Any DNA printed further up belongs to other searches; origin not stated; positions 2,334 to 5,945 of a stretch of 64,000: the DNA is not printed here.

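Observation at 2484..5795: Single 1103-aa ORF fusing a NosR-like flavo-FeS membrane protein to NosD, with NosD's signal peptide retained as an internal segment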

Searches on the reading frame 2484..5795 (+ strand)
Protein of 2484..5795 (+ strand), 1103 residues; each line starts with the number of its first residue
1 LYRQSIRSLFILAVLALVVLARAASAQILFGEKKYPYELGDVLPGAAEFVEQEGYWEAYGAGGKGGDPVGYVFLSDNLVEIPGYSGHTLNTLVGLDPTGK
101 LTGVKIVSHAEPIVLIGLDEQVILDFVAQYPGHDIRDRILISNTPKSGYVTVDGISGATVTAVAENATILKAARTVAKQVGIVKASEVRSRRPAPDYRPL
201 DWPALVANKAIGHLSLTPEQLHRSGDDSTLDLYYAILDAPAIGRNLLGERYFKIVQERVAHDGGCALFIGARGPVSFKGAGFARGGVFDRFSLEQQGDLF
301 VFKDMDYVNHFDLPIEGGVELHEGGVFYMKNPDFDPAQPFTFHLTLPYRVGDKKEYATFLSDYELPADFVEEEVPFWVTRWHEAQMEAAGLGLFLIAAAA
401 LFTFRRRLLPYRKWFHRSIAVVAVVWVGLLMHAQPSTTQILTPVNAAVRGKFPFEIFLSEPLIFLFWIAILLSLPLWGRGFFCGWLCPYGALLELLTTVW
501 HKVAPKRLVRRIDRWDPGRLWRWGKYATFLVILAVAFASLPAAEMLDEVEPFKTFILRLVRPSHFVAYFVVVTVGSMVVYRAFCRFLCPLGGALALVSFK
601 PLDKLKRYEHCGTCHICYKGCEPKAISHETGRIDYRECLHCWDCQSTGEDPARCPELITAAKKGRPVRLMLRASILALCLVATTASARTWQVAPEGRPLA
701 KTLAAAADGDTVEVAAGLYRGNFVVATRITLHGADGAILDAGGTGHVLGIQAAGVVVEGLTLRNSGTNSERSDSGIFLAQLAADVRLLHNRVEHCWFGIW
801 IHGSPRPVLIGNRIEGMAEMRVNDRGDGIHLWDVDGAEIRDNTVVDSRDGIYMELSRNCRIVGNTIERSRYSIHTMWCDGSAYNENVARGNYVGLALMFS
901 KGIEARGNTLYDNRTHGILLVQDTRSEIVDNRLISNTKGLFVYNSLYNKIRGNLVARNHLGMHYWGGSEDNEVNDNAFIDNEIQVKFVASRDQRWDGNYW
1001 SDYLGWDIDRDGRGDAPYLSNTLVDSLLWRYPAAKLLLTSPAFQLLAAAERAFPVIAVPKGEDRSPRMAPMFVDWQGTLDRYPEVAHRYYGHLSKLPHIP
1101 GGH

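Call 4: search_protein_families(library=pfam, proteins=[window:2484-5795:+], max_evalue=0.01)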
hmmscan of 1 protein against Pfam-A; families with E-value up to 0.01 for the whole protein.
window:2484-5795:+ (1103 aa): 4 families
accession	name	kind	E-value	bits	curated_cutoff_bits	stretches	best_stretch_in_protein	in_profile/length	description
PF05048.19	NosD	-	3.5e-48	164.3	23.6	1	811-1005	2-212/212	Periplasmic copper-binding protein (NosD)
PF13229.12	Beta_helix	-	7.5e-27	94.3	25.9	1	828-978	2-158/158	Right handed beta helix region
PF12801.12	Fer4_5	-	1e-13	51.5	22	2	461-498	3-39/48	4Fe-4S binding domain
PF04205.19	FMN_bind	-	8e-06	26.8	22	1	83-164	1-67/77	FMN-binding domain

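Call 5: search_protein_families(library=ncbifam, proteins=[window:2484-5795:+], max_evalue=0.01)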
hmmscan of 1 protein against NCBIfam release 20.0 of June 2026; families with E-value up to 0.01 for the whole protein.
window:2484-5795:+ (1103 aa): 9 families
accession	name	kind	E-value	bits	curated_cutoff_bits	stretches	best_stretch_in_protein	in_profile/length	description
NF046105.1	TransRegNosR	equivalog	7.8e-138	460.7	1000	1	37-663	19-680/680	transcriptional regulator NosR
TIGR04247.1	NosD_copper_fam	subfamily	3.3e-125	417.6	300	1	699-1068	1-376/377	nitrous oxide reductase family maturation protein NosD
TIGR03804.1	para_beta_helix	repeat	4e-24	84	19.45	2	828-870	1-43/44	parallel beta-helix repeat protein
TIGR02163.1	napH_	subfamily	4.6e-15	55.8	213.05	1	475-645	74-243/255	NapH/MauN family ferredoxin-type protein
NF007013.0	PRK09477.1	equivalog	1e-08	34.6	234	1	475-644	97-265/286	quinol dehydrogenase ferredoxin subunit NapH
TIGR01947.1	rnfG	subfamily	6.2e-07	29.7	102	1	64-176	77-185/187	RnfABCDGE type electron transport complex subunit G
NF047854.1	LIC10774_subfam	equivalog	0.00015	20.8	380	0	896-964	198-273/358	LIC10774/LIC10365 family surface protein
NF002519.0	PRK01908.1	equivalog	0.0005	19.8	178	1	83-178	100-194/209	electron transport complex subunit RsxG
NF045876.1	RnfG_DVU2794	exception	0.0021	17.6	205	1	82-175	92-178/190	RnfABCDGE type electron transport complex subunit G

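Call 8: find_homologous_proteins(query=window:2484-5792:+, max_evalue=1e-10)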
Query window:2484-5792:+ (1103 aa): 977 proteins with E <= 1e-10 among 8000 candidates; the best 120 are listed.
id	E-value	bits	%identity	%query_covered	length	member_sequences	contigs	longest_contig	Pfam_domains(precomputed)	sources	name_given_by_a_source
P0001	0.0e+0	2365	90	100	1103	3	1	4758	PF13229.13,PF12801.13,PF27538.1,PF05048.20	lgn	-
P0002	0.0e+0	2262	86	100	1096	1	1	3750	PF13229.13,PF12801.13,PF27538.1,PF04205.20,PF05048.20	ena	-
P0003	0.0e+0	2199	85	98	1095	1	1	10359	PF13229.13,PF12801.13,PF27538.1,PF04205.20,PF05048.20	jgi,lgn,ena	-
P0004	0.0e+0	2160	82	100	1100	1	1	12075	PF13229.13,PF12801.13,PF27538.1,PF04205.20,PF05048.20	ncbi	-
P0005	0.0e+0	2066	80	98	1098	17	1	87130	PF13229.13,PF12801.13,PF27538.1,PF07602.18,PF04205.20,PF05048.20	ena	-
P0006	0.0e+0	2031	78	98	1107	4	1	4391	PF13229.13,PF12801.13,PF27538.1,PF07602.18,PF04205.20,PF05048.20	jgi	-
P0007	0.0e+0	1839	72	98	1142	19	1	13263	PF13229.13,PF12801.13,PF27538.1,PF04205.20,PF05048.20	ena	-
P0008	0.0e+0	1829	72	98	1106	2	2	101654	PF13229.13,PF12801.13,PF27538.1,PF04205.20,PF05048.20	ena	-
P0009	0.0e+0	1777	69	98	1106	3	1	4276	PF13229.13,PF12801.13,PF27538.1,PF05048.20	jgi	-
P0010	0.0e+0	1607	62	98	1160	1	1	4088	PF13229.13,PF12801.13,PF27538.1,PF07602.18,PF04205.20,PF05048.20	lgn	-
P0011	0.0e+0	1598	63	98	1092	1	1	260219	PF13229.13,PF12801.13,PF27538.1,PF07602.18,PF04205.20,PF05048.20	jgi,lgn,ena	-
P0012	0.0e+0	1587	62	100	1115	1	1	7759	PF13229.13,PF12801.13,PF27538.1,PF04205.20,PF05048.20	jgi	-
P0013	0.0e+0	1562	61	99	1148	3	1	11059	PF13229.13,PF12801.13,PF27538.1,PF07602.18,PF04205.20,PF05048.20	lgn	-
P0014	0.0e+0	1558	61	98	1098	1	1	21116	PF13229.13,PF12801.13,PF27538.1,PF04205.20,PF05048.20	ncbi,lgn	-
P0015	0.0e+0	1553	61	99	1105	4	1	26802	PF13229.13,PF12801.13,PF27538.1,PF04205.20,PF05048.20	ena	-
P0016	0.0e+0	1546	62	98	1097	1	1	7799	PF13229.13,PF12801.13,PF27538.1,PF04205.20,PF05048.20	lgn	-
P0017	0.0e+0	1546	60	99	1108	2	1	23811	PF13229.13,PF12801.13,PF27538.1,PF07602.18,PF04205.20,PF05048.20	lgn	-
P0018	0.0e+0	1540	61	99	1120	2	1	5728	PF13229.13,PF12801.13,PF27538.1,PF04205.20,PF05048.20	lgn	-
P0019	0.0e+0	1528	61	97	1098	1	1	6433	PF13229.13,PF12801.13,PF27538.1,PF04205.20,PF05048.20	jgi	-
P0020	0.0e+0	1525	60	98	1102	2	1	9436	PF13229.13,PF12801.13,PF27538.1,PF04205.20,PF05048.20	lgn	-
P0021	0.0e+0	1504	60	99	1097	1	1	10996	PF13229.13,PF12801.13,PF27538.1,PF04205.20,PF05048.20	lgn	-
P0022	0.0e+0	1501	59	99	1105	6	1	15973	PF13229.13,PF12801.13,PF27538.1,PF04205.20,PF05048.20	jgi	-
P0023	0.0e+0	1489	59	99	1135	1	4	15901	PF13229.13,PF12801.13,PF27538.1,PF04205.20,PF05048.20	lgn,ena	-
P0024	0.0e+0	1456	57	98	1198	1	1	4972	PF13229.13,PF12801.13,PF27538.1,PF04205.20,PF05048.20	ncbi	-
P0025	0.0e+0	1429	56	100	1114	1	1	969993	PF13229.13,PF12801.13,PF27538.1,PF04205.20,PF05048.20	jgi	jgi:NosR/NirI family transcriptional regulator, nitrous oxide reductase regulator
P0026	0.0e+0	1422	56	100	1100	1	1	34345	PF13229.13,PF12801.13,PF27538.1,PF07602.18,PF04205.20,PF05048.20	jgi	jgi:NosR/NirI family nitrous oxide reductase transcriptional regulator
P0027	0.0e+0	1417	56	99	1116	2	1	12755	PF13229.13,PF12801.13,PF27538.1,PF07602.18,PF04205.20,PF05048.20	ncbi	-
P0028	0.0e+0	1416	56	99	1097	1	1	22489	PF13229.13,PF12801.13,PF27538.1,PF07602.18,PF04205.20,PF05048.20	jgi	jgi:NosR/NirI family nitrous oxide reductase transcriptional regulator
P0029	0.0e+0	1414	58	98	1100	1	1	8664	PF13229.13,PF12801.13,PF27538.1,PF05048.20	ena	-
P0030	0.0e+0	1410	57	98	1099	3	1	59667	PF13229.13,PF12801.13,PF27538.1,PF07602.18,PF04205.20,PF05048.20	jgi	-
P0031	0.0e+0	1397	57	98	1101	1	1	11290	PF13229.13,PF12801.13,PF27538.1,PF04205.20,PF05048.20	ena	-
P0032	0.0e+0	1396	55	100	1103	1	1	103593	PF13229.13,PF12801.13,PF27538.1,PF04205.20,PF05048.20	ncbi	-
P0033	0.0e+0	1391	57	99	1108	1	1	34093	PF13229.13,PF12801.13,PF27538.1,PF04205.20,PF05048.20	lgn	-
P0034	0.0e+0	1384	56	99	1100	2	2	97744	PF13229.13,PF12801.13,PF27538.1,PF04205.20,PF05048.20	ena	-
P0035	0.0e+0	1382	56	99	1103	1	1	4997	PF13229.13,PF12801.13,PF27538.1,PF04205.20,PF05048.20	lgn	-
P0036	0.0e+0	1378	85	62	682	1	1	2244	PF13229.13,PF12801.13,PF27538.1,PF05048.20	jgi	-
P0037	0.0e+0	1375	57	95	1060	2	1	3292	PF13229.13,PF12801.13,PF27538.1,PF07602.18,PF05048.20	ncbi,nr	ncbi:MAG TPA: nitrous oxide reductase family maturation protein NosD, partial [Candidatus Binatia ba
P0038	0.0e+0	1369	55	100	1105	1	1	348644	PF13229.13,PF12801.13,PF27538.1,PF07602.18,PF05048.20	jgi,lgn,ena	-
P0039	0.0e+0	1369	56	99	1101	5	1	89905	PF13229.13,PF12801.13,PF27538.1,PF04205.20,PF05048.20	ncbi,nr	ncbi:MAG: hypothetical protein CL471_17490 [Acidobacteria bacterium]|nr:hypothetical protein [Acidob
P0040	0.0e+0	1358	55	99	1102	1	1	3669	PF13229.13,PF12801.13,PF27538.1,PF04205.20,PF05048.20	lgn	-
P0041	0.0e+0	1350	55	99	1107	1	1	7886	PF13229.13,PF12801.13,PF27538.1,PF04205.20,PF05048.20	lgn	-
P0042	0.0e+0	1348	52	98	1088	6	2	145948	PF13229.13,PF12801.13,PF27538.1,PF04205.20,PF05048.20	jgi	jgi:NosR/NirI family nitrous oxide reductase transcriptional regulator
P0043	0.0e+0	1341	56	99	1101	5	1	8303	PF13229.13,PF12801.13,PF27538.1,PF04205.20,PF05048.20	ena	-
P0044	0.0e+0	1321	54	98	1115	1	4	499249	PF13229.13,PF12801.13,PF27538.1,PF07602.18,PF04205.20,PF05048.20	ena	-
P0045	0.0e+0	1307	56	92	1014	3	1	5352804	PF13229.13,PF12801.13,PF27538.1,PF04205.20,PF05048.20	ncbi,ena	-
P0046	0.0e+0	1303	53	99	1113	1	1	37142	PF13229.13,PF12801.13,PF27538.1,PF05048.20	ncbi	-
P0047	0.0e+0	1299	54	98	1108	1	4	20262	PF13229.13,PF12801.13,PF27538.1,PF04205.20,PF05048.20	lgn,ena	-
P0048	0.0e+0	1294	51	99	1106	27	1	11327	PF13229.13,PF12801.13,PF27538.1,PF04205.20,PF05048.20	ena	-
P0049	0.0e+0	1287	55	91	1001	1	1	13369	PF13229.13,PF12801.13,PF27538.1,PF07602.18,PF05048.20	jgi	jgi:NosR/NirI family nitrous oxide reductase transcriptional regulator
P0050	0.0e+0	1287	53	98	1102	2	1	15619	PF13229.13,PF12801.13,PF27538.1,PF04205.20,PF05048.20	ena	-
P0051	0.0e+0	1287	53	98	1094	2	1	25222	PF13229.13,PF12801.13,PF27538.1,PF04205.20,PF05048.20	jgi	jgi:NosR/NirI family nitrous oxide reductase transcriptional regulator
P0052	0.0e+0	1285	55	70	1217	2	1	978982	PF13229.13,PF12801.13,PF27538.1,PF04205.20,PF05048.20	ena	-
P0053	0.0e+0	1273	53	99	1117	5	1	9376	PF13229.13,PF12801.13,PF27538.1,PF04205.20,PF05048.20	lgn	-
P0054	0.0e+0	1267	53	99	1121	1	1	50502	PF13229.13,PF12801.13,PF27538.1,PF04205.20,PF05048.20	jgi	jgi:NosR/NirI family transcriptional regulator, nitrous oxide reductase regulator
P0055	0.0e+0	1205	56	81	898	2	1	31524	PF13229.13,PF12801.13,PF27538.1,PF05048.20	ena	-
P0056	0.0e+0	1182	56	81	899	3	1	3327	PF13229.13,PF12801.13,PF27538.1,PF05048.20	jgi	jgi:nitrous oxide reductase family maturation protein NosD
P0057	0.0e+0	1150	57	80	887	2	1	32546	PF13229.13,PF12801.13,PF27538.1,PF05048.20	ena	-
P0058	1.6e-280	952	61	61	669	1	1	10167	PF12801.13,PF27538.1,PF04205.20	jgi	jgi:NosR/NirI family nitrous oxide reductase transcriptional regulator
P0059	3.8e-279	947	58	66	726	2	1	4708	PF13229.13,PF12801.13,PF27538.1,PF05048.20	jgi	jgi:nitrous oxidase accessory protein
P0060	1.9e-277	941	61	59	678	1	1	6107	PF12801.13,PF27538.1,PF04205.20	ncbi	-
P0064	5.5e-198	678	45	62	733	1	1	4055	PF13229.13,PF12801.13,PF27538.1,PF05048.20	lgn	-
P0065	2.1e-195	670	36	97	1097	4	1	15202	PF13229.13,PF12801.13,PF27538.1,PF07602.18,PF04205.20,PF05048.20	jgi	jgi:NosR/NirI family nitrous oxide reductase transcriptional regulator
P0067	2.0e-191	657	44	66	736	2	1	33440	PF13229.13,PF12801.13,PF27538.1,PF05048.20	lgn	-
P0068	1.0e-177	611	45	57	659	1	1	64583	PF12801.13,PF27538.1,PF04205.20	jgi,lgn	jgi:NosR/NirI family nitrous oxide reductase transcriptional regulator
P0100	1.1e-127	446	39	56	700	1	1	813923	PF12801.13,PF27538.1,PF04205.20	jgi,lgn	-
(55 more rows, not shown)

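Call 13: search_solved_structures(query=window:2484-5792:+, max_evalue=0.001)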
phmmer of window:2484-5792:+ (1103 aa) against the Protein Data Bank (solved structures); distinct sequences matched with E-value up to 0.001: 2.
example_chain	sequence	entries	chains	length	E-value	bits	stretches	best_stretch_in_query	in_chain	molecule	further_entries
7o0y_A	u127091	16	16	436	3.4e-78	266.6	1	700-1068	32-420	Probable ABC transporter binding protein NosD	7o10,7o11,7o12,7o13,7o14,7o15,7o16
7zc6_G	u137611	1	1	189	5.4e-06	27.5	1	10-168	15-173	RnfG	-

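Call 15: find_related_loci(query=window:2484-5792:+, collection=genome_contigs, flank=6000)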
Query window:2484-5792:+ (1103 aa) in genome_contigs; peptide patterns used: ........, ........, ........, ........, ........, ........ (x = any residue, [..] = any of these).
6 stretches matched a pattern; 2 encode a relative of the query (tblastn E <= 1e-3); 2 distinct loci.
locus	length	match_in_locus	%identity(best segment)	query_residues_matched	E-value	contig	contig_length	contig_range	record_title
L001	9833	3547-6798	80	20-1103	0e+0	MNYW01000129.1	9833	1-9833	MAG: Nitrospirae bacterium CG2_30_70_394 cg2_3.0_scaffold_7108_c, whole genome shotgun sequence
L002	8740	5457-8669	78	29-1103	0e+0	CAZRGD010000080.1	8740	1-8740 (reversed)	MAG TPA_asm: uncultured Nitrospirota bacterium isolate binchicken_co64_67 genome assembly, contig: NODE_5861_length_8740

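Call 19: find_encoding_contigs(protein=P0058, flank=6000, max_places=2)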
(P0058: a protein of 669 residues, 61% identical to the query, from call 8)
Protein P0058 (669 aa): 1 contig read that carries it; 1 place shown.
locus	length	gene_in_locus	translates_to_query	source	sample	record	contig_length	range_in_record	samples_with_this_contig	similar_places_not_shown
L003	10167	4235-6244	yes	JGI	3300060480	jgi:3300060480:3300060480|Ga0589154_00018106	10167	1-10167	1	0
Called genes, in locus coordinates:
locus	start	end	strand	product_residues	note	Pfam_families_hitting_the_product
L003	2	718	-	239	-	?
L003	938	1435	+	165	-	PF02082:Rrf2, PF12802:MarR_2 (faint)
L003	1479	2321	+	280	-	PF13442:Cytochrome_CBB3, PF00034:Cytochrom_C, PF13442:Cytochrome_CBB3 (weak)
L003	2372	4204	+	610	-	PF18793:nos_propeller_2, PF18764:nos_propeller, PF13473:Cupredoxin_1 (faint)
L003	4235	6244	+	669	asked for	PF04205:FMN_bind, PF12801:Fer4_5, PF27538:NosR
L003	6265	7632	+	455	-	PF13229:Beta_helix (weak), PF05048:NosD, PF13229:Beta_helix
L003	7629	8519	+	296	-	PF00005:ABC_tran, PF13304:AAA_21 (weak)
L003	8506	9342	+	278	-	PF12679:ABC2_membrane_2, PF12698:ABC2_membrane_3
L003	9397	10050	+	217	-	-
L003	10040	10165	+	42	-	?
